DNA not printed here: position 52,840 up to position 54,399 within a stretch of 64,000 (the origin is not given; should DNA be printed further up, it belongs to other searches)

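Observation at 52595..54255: Overlapping pair of pilin-like genes with class III signal peptides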

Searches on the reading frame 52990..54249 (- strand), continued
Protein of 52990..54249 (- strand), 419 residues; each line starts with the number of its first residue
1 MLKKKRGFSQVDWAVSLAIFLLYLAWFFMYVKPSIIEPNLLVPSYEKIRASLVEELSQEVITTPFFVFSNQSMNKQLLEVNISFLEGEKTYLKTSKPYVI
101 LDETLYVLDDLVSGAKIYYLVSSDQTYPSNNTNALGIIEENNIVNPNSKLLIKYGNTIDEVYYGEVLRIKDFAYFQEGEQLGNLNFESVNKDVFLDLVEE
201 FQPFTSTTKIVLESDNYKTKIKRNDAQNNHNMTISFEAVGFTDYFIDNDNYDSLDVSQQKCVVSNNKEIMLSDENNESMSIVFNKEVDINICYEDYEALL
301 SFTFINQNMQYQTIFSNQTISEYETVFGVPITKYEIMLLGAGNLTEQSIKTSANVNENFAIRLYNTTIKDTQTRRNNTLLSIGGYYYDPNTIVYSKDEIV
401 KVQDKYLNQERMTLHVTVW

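Call 80: search_protein_families(library=pfam, proteins=[L011:5419-9096:+, L013:8483-10405:+, L069:3961-6726:+, L011:3557-5422:+, L006:8089-8445:+], max_evalue=0.01)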
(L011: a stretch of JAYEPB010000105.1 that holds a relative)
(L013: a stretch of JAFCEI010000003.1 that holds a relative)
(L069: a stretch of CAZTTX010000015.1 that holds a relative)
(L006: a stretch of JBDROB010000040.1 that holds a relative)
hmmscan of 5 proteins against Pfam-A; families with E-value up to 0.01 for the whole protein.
L011:5419-9096:+ (1225 aa): 2 families
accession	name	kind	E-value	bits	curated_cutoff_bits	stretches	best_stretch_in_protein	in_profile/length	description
PF05048.19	NosD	-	1.9e-51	174.9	23.6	5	747-953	10-212/212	Periplasmic copper-binding protein (NosD)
PF13229.12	Beta_helix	-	2.4e-46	157.7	25.9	7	614-766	2-154/158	Right handed beta helix region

L013:8483-10405:+ (640 aa): 3 families
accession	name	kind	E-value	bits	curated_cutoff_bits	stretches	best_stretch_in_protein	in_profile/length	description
PF02412.23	TSP_3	-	9.6e-06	25.6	25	2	531-552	15-36/36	Thrombospondin type 3 repeat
PF13750.12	Big_3_3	-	1.2e-05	25.5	27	0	287-338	8-58/157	Bacterial Ig-like domain (group 3)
PF22184.2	CBM_56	-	0.00025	21.7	27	0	144-185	28-64/75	Carbohydrate binding module family 56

L069:3961-6726:+ (921 aa): 6 families
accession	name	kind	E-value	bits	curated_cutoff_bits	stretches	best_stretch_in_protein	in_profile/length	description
PF03382.20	DUF285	-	8e-48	161.6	25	3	647-731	3-86/120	Mycoplasma protein of unknown function, DUF285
PF07705.17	CARDB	-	1.6e-14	54.3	22.7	1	251-329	2-81/101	CARDB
PF05506.17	PLipase_C_C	-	6.5e-06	27.4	24.4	0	270-336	11-73/80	Bacterial phospholipase C, C-terminal domain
PF16640.11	Big_3_5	-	7.6e-05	23.6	35.5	1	260-330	3-68/88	Bacterial Ig-like domain (group 3)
PF00801.26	PKD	-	0.00015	22.2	23.5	1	365-401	28-63/80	PKD domain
PF18911.6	PKD_4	-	0.0064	17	27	0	365-401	33-66/85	PKD domain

L011:3557-5422:+ (621 aa): 0 families

L006:8089-8445:+ (118 aa): 0 families
